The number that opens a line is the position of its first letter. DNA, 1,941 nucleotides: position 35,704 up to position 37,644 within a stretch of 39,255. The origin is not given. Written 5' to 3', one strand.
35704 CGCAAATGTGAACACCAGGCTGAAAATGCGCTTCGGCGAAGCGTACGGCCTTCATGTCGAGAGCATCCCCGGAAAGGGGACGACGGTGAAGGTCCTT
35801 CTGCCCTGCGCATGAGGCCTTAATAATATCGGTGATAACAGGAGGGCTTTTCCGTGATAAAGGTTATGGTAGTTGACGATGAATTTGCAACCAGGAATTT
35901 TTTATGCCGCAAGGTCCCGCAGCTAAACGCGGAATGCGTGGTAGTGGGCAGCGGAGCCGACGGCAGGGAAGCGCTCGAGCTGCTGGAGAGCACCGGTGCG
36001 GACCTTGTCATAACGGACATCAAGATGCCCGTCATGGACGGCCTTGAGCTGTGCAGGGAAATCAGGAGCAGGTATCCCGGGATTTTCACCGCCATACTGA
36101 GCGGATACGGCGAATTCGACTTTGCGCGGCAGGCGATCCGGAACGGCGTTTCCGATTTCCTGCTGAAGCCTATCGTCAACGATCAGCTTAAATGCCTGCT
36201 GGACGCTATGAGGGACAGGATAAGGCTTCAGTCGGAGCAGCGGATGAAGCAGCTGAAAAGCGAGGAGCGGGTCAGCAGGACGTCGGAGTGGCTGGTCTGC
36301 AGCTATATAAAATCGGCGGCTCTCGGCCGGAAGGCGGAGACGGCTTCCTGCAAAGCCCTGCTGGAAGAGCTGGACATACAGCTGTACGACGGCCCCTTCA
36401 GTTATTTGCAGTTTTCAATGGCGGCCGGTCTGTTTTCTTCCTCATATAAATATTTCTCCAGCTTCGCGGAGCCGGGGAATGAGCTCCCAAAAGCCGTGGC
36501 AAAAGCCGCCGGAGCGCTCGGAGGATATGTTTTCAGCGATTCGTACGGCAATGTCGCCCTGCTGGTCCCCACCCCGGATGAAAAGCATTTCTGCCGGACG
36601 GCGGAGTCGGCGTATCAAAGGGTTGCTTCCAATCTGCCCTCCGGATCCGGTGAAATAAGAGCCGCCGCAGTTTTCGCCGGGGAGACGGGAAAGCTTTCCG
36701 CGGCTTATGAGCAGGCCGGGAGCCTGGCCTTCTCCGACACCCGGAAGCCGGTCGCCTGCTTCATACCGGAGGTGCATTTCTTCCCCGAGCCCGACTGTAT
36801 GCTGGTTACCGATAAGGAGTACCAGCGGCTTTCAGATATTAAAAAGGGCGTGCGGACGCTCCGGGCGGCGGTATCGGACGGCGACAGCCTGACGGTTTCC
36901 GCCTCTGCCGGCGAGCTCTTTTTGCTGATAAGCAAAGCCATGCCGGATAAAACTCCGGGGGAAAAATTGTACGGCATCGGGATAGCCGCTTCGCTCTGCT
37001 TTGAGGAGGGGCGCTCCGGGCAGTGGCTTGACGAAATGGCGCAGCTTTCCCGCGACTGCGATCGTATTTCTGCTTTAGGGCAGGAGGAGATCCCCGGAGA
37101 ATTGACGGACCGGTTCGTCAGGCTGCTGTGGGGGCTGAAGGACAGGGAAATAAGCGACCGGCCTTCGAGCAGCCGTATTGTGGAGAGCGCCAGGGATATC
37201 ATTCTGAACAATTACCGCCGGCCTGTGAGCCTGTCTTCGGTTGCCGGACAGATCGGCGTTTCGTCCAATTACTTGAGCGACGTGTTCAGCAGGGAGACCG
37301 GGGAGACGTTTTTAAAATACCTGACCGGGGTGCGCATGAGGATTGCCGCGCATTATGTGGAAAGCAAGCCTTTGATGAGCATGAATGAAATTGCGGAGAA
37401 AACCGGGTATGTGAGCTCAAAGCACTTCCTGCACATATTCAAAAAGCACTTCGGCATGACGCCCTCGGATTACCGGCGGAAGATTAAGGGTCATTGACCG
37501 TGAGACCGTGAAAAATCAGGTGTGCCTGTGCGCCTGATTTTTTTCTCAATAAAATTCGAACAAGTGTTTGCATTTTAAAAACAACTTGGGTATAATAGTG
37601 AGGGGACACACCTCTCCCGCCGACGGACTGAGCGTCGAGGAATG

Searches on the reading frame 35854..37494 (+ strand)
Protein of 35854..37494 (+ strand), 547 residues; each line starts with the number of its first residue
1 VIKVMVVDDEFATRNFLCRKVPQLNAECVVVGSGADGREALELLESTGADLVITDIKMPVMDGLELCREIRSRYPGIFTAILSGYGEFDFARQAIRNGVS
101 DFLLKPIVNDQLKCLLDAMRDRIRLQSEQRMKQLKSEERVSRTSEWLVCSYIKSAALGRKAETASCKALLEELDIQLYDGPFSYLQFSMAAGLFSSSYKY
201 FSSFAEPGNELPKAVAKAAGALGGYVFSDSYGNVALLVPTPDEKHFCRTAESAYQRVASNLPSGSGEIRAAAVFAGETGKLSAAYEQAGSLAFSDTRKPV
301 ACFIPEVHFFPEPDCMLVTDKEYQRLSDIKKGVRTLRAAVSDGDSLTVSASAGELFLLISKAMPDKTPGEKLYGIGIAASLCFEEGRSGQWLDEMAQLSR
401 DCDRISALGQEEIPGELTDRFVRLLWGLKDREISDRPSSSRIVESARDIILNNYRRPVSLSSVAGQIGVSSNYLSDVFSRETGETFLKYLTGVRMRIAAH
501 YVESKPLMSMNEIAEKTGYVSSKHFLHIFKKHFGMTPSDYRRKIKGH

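Call 39: find_homologous_proteins(query=window:35854-37494:+, max_evalue=1e-80)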
Query window:35854-37494:+ (547 aa): 4 proteins with E <= 1e-80 among 8000 candidates.
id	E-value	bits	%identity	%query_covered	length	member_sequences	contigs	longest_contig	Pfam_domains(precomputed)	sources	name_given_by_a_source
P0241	0.0e+0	1126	93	100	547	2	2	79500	PF12833.14,PF00165.30,PF00072.31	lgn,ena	-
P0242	2.7e-225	767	64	99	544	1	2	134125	PF12833.14,PF00165.30,PF00072.31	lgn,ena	-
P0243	1.1e-215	735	61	99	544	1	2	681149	PF12833.14,PF00165.30,PF00072.31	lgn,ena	-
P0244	3.9e-124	433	41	99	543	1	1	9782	PF12833.14,PF00165.30,PF00072.31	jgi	jgi:two-component system response regulator YesN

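Call 40: find_encoding_contigs(protein=P0241, flank=10000, max_places=2)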
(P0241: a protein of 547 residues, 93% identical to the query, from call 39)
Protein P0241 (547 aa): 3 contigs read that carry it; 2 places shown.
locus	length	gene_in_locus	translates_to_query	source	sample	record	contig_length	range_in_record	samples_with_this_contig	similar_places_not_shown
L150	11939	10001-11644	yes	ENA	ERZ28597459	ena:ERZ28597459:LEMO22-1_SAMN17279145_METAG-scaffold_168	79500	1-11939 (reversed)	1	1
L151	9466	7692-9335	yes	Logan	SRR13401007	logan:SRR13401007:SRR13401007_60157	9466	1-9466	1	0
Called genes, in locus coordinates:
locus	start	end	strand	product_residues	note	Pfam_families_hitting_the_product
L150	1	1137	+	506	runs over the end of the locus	PF00392:GntR, PF00155:Aminotran_1_2, PF12897:Asp_aminotransf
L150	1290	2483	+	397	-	PF00155:Aminotran_1_2, PF12897:Asp_aminotransf (weak)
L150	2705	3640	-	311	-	PF00701:DHDPS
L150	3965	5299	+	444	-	PF01547:SBP_bac_1, PF13416:SBP_bac_8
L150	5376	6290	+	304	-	PF00528:BPD_transp_1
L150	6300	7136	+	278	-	PF00528:BPD_transp_1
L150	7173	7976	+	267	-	PF03328:HpcH_HpaI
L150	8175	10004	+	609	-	PF02743:dCache_1 (weak), PF06580:His_kinase, PF02518:HATPase_c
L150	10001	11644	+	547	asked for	PF00072:Response_reg, PF00165:HTH_AraC (weak), PF12833:HTH_18, PF00165:HTH_AraC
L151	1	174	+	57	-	?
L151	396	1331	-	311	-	PF00701:DHDPS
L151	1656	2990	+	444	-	PF01547:SBP_bac_1, PF13416:SBP_bac_8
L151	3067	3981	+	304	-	PF00528:BPD_transp_1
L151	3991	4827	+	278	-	PF00528:BPD_transp_1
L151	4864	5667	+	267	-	PF03328:HpcH_HpaI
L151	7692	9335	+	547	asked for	PF00072:Response_reg, PF00165:HTH_AraC (weak), PF12833:HTH_18, PF00165:HTH_AraC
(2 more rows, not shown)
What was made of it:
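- Tried and rejected: I reached the close relative through the neighbouring response regulator instead (calls 39, 40).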
